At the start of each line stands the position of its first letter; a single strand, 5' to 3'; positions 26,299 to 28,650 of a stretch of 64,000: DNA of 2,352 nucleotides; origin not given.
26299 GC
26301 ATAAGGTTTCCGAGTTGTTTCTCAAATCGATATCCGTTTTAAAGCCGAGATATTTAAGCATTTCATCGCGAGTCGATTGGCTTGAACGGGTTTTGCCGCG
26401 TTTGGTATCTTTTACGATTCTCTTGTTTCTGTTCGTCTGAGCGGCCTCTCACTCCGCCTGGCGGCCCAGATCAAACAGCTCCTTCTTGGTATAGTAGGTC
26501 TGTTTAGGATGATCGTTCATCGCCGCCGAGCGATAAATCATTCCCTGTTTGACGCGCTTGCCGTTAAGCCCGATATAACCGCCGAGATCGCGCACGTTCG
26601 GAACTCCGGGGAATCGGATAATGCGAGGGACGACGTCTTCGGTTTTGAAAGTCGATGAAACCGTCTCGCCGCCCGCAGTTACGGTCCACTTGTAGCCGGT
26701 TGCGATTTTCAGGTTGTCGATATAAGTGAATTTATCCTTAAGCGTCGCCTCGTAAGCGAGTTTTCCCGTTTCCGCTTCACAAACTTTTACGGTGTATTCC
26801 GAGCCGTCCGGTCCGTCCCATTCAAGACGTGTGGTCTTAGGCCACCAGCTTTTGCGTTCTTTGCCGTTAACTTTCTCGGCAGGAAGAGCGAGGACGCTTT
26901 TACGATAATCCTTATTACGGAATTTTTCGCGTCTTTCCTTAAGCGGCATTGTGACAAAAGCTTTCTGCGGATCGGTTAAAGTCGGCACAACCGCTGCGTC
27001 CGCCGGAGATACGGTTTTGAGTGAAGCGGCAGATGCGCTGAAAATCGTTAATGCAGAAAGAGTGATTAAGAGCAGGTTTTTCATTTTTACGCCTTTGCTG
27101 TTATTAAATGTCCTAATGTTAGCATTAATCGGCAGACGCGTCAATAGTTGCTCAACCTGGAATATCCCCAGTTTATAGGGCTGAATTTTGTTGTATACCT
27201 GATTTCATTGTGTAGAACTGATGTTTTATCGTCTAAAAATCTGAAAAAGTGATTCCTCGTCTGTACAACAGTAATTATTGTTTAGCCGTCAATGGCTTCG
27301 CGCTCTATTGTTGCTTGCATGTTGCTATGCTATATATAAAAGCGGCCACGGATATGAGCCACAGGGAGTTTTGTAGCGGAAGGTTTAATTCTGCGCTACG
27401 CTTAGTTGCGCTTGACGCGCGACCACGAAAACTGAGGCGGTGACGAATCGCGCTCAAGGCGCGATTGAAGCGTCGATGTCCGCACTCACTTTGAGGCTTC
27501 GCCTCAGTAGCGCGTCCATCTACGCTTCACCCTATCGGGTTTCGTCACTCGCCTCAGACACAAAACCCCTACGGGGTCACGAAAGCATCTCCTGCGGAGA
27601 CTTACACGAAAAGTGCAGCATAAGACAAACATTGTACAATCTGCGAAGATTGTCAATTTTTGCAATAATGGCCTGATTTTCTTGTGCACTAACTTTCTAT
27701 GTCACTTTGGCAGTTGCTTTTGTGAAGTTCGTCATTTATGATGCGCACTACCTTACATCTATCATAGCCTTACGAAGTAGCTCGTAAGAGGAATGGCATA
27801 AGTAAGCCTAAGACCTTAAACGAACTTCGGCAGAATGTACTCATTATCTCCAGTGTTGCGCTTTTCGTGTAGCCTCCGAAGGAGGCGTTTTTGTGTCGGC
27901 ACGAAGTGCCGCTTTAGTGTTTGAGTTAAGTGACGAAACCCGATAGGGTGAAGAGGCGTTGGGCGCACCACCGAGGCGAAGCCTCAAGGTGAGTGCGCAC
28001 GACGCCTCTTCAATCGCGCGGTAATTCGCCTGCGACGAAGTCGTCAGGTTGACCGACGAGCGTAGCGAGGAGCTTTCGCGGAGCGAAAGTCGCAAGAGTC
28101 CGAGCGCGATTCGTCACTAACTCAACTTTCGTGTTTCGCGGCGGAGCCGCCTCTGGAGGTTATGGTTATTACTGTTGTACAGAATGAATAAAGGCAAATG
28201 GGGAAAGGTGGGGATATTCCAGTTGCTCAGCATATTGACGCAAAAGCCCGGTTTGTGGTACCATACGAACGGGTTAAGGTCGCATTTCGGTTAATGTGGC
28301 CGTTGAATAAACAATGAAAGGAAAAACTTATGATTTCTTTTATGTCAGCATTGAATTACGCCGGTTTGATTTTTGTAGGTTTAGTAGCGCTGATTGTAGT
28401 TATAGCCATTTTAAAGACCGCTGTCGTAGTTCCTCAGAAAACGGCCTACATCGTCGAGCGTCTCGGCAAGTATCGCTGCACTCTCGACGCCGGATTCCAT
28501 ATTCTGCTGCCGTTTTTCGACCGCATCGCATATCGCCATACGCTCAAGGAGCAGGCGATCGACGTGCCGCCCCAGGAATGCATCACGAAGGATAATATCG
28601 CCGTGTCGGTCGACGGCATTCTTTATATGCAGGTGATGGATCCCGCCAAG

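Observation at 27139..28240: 1.1-kb non-coding palindrome whose two arms are diverged copies of a structured element, with fully compensated stem differences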

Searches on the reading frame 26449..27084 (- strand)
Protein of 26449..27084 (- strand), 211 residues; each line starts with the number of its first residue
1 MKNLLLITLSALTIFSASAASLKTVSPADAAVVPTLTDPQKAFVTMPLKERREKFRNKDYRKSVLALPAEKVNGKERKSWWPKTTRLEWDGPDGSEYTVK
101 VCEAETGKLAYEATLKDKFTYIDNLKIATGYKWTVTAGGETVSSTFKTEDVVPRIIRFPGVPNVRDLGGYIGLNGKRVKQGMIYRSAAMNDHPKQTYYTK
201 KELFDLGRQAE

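Call 16: search_protein_families(library=pfam, proteins=[window:26449-27084:-])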
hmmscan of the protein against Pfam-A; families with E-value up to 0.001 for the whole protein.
window:26449-27084:- (211 aa): 1 family
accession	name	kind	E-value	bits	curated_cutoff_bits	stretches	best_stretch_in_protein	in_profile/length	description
PF13350.11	Y_phosphatase3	-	3.4e-08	34.2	22.2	1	157-192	2-37/240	Tyrosine phosphatase family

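Call 59: find_encoding_contigs(protein=window:26449-27084:-, flank=3000, max_places=8)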
Protein window:26449-27084:- (211 aa): 15 contigs read that carry it; 6 places shown.
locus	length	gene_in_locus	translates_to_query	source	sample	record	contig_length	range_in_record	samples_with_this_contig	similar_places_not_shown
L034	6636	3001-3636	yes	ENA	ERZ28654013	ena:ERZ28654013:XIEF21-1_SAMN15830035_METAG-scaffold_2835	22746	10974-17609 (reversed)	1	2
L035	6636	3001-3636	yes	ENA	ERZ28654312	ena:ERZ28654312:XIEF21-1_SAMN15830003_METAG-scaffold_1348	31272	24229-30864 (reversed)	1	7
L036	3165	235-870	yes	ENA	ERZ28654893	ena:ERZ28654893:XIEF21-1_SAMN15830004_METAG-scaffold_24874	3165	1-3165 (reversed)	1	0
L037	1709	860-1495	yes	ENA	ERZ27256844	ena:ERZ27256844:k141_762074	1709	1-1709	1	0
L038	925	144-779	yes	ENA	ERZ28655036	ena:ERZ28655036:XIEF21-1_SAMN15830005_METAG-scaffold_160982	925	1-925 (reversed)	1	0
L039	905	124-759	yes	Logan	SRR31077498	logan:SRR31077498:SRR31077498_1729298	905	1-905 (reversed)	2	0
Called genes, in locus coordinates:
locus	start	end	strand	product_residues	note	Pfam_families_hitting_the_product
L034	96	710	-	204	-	PF00156:Pribosyltran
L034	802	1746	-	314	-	PF01145:Band_7, PF16200:Band_7_C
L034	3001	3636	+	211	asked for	PF13350:Y_phosphatase3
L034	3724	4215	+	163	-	PF03162:Y_phosphatase2 (weak), PF13350:Y_phosphatase3, PF22784:PTP-SAK (faint)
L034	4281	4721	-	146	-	PF01957:NfeD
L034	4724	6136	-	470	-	PF05496:RuvB_N (weak), PF13177:DNA_pol3_delta2, PF13191:AAA_16 (weak), PF13604:AAA_30 (weak), PF00004:AAA, PF21960:RCF1-5-like_lid (weak), PF22608:DNAX_ATPase_lid, PF12169:DNA_pol3_gamma3, +1 more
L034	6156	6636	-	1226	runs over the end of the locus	PF22680:Glyco_hydro_123_N_2 (faint)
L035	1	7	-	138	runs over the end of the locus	?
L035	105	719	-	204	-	PF00156:Pribosyltran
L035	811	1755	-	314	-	PF01145:Band_7, PF16200:Band_7_C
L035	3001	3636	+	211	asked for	PF13350:Y_phosphatase3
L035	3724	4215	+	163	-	PF03162:Y_phosphatase2 (weak), PF13350:Y_phosphatase3, PF22784:PTP-SAK (faint)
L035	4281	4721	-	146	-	PF01957:NfeD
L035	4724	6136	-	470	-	PF05496:RuvB_N (weak), PF13177:DNA_pol3_delta2, PF13191:AAA_16 (weak), PF13604:AAA_30 (weak), PF00004:AAA, PF21960:RCF1-5-like_lid (weak), PF22608:DNAX_ATPase_lid, PF12169:DNA_pol3_gamma3, +1 more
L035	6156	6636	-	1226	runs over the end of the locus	PF22680:Glyco_hydro_123_N_2 (faint)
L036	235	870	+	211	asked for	PF13350:Y_phosphatase3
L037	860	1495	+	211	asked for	PF13350:Y_phosphatase3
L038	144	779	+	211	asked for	PF13350:Y_phosphatase3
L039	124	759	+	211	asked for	PF13350:Y_phosphatase3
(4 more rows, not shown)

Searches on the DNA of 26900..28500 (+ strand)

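Call 5: search_rna_families(source=window, start=26900, end=28500, threshold=evalue, max_evalue=10, show_alignments=4)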
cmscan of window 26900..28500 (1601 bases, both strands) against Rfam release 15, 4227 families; matches with E-value up to 10: 3.
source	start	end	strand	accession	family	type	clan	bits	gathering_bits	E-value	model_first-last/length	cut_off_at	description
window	27724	27867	+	RF01500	Afu_198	Gene; snRNA; snoRNA; CD-box;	-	18.6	40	0.85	1-149/149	no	A. fumigatus snoRNA Afu_198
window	27957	27992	-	RF00454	p27_CRE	Cis-reg;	-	16.1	42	5.1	1-59/59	no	p27 cis-regulatory element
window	27588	27672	+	RF02621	BSnc120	Gene; sRNA;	-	15.9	114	4.3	1-88/88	no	Brucella sRNA 120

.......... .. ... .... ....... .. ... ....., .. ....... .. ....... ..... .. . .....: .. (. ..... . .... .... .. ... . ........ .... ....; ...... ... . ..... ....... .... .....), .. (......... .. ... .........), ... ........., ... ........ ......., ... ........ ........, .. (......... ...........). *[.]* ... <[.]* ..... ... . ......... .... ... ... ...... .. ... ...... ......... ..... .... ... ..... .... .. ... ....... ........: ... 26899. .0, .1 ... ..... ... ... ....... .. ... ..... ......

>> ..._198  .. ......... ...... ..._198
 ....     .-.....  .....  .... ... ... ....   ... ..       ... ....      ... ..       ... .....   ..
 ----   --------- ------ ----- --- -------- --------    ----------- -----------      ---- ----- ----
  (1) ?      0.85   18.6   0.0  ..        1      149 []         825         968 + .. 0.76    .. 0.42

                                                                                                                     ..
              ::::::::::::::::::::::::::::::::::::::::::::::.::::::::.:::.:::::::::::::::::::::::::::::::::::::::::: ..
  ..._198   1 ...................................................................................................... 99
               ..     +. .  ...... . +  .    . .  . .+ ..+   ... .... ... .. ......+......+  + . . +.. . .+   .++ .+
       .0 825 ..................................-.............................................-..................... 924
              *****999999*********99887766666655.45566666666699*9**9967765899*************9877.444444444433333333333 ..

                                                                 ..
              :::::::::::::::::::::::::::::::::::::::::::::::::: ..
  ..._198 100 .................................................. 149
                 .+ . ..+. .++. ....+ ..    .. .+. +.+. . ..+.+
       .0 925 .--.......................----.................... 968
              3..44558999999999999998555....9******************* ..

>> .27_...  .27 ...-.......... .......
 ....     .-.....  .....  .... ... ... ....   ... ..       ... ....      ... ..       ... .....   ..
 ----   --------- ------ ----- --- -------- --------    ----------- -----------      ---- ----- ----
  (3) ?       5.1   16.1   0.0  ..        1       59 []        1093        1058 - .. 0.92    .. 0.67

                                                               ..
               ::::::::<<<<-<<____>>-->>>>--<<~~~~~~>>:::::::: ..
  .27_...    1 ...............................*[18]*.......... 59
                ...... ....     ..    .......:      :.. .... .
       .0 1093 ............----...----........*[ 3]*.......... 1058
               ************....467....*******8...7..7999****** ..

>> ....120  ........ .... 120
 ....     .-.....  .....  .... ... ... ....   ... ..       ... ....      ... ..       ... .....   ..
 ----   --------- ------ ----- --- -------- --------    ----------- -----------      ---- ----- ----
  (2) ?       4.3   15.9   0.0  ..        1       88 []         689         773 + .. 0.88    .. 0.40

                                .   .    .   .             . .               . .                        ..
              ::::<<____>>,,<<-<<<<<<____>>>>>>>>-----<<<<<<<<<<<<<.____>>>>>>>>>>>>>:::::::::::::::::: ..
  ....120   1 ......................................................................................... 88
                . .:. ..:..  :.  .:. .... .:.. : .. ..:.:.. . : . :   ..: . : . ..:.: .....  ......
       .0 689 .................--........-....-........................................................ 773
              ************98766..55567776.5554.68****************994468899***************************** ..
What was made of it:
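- On Any Rfam 15 family (riboswitches, ribozymes, tmRNA, RNase P, 6S, HEARO, GOLLD, ROOL, OLE, group II intron domains and others): In 26900-28500 at E up to 10, the best hit was a fungal snoRNA at E = 0.85 (call 5).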

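Call 18: search_dna_similar(query=window:27139-28240:+, collection=plasmids, mode=distant)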
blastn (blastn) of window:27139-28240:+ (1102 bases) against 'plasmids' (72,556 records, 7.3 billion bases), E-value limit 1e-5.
No match.

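Call 19: search_dna_similar(query=window:27139-28240:+, collection=phages, mode=distant)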
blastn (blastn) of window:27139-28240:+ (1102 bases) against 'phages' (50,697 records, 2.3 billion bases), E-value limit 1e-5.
No match.
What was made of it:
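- Tried and rejected: Mobile-genome origin. blastn of the element against phage and plasmid collections gave no match (calls 18, 19).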

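Call 79: build_rna_model(alignment_id=A5, structure=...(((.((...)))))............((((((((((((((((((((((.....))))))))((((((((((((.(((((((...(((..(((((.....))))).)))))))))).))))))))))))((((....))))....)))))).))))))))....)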
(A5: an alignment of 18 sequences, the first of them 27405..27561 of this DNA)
Model R1 built from alignment A5 (18 sequences, 166 columns); structure: as given.
model positions 157; base pairs 58; branch points 3; effective number of sequences 1.41; information 0.59 bits per position. Calibrated on 0.2 Mb of random sequence (short: E-values are rough).
structure used (alignment columns):
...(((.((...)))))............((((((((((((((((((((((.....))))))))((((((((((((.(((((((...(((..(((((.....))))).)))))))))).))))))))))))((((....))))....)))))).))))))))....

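Call 81: search_with_rna_model(model_id=R1, sources=[window, L013, L015, L016, L017, L018, L019, L020, L021, L022, L023, L024, L025, L026, L027, L028, L029, L030, L031, L001, L003, L004, L005, L006, L012], max_evalue=1, make_alignment=true)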
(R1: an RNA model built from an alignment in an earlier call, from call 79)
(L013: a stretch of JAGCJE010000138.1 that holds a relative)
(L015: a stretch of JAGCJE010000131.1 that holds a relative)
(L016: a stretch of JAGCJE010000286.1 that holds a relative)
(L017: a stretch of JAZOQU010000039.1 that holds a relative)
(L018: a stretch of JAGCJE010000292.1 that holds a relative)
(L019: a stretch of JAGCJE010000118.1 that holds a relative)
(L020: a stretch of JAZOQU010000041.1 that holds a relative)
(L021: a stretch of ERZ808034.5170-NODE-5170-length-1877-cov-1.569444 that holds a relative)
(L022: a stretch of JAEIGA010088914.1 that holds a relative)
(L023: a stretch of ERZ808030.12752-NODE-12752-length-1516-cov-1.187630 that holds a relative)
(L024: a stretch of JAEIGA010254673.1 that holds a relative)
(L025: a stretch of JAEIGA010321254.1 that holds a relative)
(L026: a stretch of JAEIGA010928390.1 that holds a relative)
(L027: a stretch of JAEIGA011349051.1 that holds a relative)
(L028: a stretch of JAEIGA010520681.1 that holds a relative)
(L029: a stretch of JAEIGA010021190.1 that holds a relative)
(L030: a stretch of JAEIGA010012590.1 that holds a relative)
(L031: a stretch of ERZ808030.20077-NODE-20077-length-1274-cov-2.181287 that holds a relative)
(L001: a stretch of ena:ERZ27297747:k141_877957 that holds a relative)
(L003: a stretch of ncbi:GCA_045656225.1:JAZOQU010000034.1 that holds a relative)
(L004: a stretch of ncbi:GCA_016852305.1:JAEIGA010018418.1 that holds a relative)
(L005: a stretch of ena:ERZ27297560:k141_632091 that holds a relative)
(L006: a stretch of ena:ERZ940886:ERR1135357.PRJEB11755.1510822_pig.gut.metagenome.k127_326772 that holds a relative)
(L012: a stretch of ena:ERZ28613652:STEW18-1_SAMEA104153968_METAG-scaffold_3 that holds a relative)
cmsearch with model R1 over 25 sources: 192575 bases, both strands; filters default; matches with E-value up to 1: 54.
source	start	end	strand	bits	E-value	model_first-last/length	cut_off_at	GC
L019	5422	5578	+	174.3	4.2e-41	1-157/157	no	0.57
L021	1578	1734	-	173.5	6.6e-41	1-157/157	no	0.58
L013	86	242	-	173.1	8.3e-41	1-157/157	no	0.57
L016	147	303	-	172.9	9.3e-41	1-157/157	no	0.58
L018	1245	1401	+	171.3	2.3e-40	1-157/157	no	0.58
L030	2133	2289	+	168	1.5e-39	1-157/157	no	0.59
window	27405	27561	+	166.7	3.3e-39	1-157/157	no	0.59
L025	1972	2128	+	161.1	8e-38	1-157/157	no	0.55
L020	7335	7490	-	160.9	8.8e-38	1-157/157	no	0.62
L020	6709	6867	+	160.5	1.1e-37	1-157/157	no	0.59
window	27917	28153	-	160.5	1.2e-37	1-157/157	no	0.59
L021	1065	1221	+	159.4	2.1e-37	1-157/157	no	0.58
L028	897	1053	-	159.1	2.5e-37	1-157/157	no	0.6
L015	4344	4500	+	158.4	3.8e-37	1-157/157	no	0.58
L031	260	418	+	152.1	1.4e-35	1-157/157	no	0.61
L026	153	308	+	151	2.7e-35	1-157/157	no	0.58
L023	729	885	-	148.2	1.3e-34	1-157/157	no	0.6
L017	4043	4199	+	140.5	1.1e-32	1-157/157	no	0.57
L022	4569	4720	+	140.4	1.2e-32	1-153/157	3'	0.6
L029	1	137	+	129.9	4.8e-30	20-157/157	5'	0.58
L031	637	790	-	125.1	7.4e-29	1-157/157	no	0.63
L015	5036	5254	-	113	7.5e-26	1-157/157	no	0.6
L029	455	611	-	92.1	1.2e-20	1-157/157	no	0.57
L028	437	595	+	86.5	3.1e-19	1-157/157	no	0.54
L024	396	552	-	85.2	6.4e-19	1-157/157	no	0.52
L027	1049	1125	+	62.8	2.5e-13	1-77/157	3'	0.58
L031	284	439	-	37.2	5.6e-07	1-157/157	no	0.61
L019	5447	5600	-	37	6.3e-07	1-157/157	no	0.55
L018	1270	1423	-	36.5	8.6e-07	1-157/157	no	0.56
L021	1556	1709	+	36.3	9.5e-07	1-157/157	no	0.56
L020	6733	6887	-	36.2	1e-06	1-157/157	no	0.56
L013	64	217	+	35.6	1.4e-06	1-157/157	no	0.55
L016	125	278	+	35.3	1.7e-06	1-157/157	no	0.56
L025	1995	2150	-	31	2e-05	1-157/157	no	0.56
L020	7339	7462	+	30.1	3.3e-05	29-153/157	no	0.6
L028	878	1030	+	27.6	0.00014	1-157/157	no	0.58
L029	10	133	-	26.3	0.00031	29-153/157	no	0.59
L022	4593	4720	-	24.8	0.00071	17-157/157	5'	0.58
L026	180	304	-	24.8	0.00071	29-153/157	no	0.57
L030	2161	2285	-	21.7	0.0042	29-153/157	no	0.58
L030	5008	5074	-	20.6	0.0077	1-157/157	no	0.52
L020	4247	4315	+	19.4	0.015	1-157/157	no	0.58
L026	814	939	-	18.9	0.021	1-157/157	no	0.57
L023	733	858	+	16.9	0.067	29-153/157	no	0.62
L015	4349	4447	-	16.6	0.076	1-157/157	no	0.61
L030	3052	3194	-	15.6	0.13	1-157/157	no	0.66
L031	641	763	+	15.6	0.14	29-153/157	no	0.65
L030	2526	2571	-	15.3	0.16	1-157/157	no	0.54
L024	492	511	+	15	0.2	43-62/157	no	0.5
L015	5194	5213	+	13.4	0.47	43-62/157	no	0.45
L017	4085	4104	-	13.4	0.47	43-62/157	no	0.45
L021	1107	1126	-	13.4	0.47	43-62/157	no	0.45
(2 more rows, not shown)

Alignment A6: 54 matches aligned to the model, 342 columns, each read 5' to 3' on its own strand. Consensus structure (alignment columns), stored with it:
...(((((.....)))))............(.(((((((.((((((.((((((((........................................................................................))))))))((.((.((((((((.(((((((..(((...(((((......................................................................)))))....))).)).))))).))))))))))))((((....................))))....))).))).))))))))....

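Call 82: search_with_rna_model(model_id=R1, sources=[window, L013, L015, L016, L017, L018, L019, L020, L021, L022, L023, L024, L025, L026, L028, L029, L030, L031], max_evalue=1e-15, make_alignment=true)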
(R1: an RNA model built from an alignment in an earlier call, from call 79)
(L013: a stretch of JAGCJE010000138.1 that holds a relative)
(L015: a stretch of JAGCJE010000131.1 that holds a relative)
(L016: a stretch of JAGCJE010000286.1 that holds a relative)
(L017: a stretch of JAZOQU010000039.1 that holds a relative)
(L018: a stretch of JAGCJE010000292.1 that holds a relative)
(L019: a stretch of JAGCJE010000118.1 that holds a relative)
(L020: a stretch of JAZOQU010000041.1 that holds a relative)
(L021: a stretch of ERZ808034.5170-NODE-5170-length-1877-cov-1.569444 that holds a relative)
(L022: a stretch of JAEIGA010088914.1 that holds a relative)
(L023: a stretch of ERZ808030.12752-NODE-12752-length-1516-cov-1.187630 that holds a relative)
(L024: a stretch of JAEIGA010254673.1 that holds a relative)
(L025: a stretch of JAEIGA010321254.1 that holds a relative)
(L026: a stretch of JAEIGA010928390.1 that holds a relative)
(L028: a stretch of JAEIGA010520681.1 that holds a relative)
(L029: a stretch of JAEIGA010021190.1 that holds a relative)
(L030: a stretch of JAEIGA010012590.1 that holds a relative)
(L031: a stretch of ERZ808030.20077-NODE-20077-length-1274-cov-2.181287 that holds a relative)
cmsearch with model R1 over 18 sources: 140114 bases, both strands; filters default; matches with E-value up to 1e-15: 25.
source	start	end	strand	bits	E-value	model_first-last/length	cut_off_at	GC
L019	5422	5578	+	174.3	3.1e-41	1-157/157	no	0.57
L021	1578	1734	-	173.5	4.8e-41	1-157/157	no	0.58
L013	86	242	-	173.1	6e-41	1-157/157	no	0.57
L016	147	303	-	172.9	6.8e-41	1-157/157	no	0.58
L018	1245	1401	+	171.3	1.7e-40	1-157/157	no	0.58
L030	2133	2289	+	168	1.1e-39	1-157/157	no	0.59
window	27405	27561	+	166.7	2.4e-39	1-157/157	no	0.59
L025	1972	2128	+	161.1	5.9e-38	1-157/157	no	0.55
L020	7335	7490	-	160.9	6.4e-38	1-157/157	no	0.62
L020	6709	6867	+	160.5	8.1e-38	1-157/157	no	0.59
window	27917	28153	-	160.5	8.4e-38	1-157/157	no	0.59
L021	1065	1221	+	159.4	1.5e-37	1-157/157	no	0.58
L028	897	1053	-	159.1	1.8e-37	1-157/157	no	0.6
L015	4344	4500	+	158.4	2.8e-37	1-157/157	no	0.58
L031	260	418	+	152.1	9.9e-36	1-157/157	no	0.61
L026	153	308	+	151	1.9e-35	1-157/157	no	0.58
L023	729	885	-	148.2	9.6e-35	1-157/157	no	0.6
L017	4043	4199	+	140.5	7.7e-33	1-157/157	no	0.57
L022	4569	4720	+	140.4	8.4e-33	1-153/157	3'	0.6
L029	1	137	+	129.9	3.5e-30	20-157/157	5'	0.58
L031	637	790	-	125.1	5.4e-29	1-157/157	no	0.63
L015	5036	5254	-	113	5.5e-26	1-157/157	no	0.6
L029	455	611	-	92.1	8.8e-21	1-157/157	no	0.57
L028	437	595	+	86.5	2.3e-19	1-157/157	no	0.54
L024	396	552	-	85.2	4.7e-19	1-157/157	no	0.52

Alignment A7: 25 matches aligned to the model, 320 columns, each read 5' to 3' on its own strand. Consensus structure (alignment columns), stored with it:
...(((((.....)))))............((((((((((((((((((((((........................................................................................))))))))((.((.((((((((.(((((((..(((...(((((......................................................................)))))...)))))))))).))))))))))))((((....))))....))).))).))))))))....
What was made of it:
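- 27405..27561 (.): Left (L-type) arm core: hairpin P0 (27408-27420) and a four-way junction. P1 is 27432-27447 with 27541-27557. Inside it are P2 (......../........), the long P3 and P4 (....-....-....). The covariance model scores it 166.7 bits (calls 81, 82).
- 27917..28153 (.): Right (R-type) arm core: a four-way junction (P1 is 27921-27937 with 28110-28125) and hairpin P0 (28140-28151). The covariance model scores it 160.5 bits on the minus strand (calls 81, 82).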
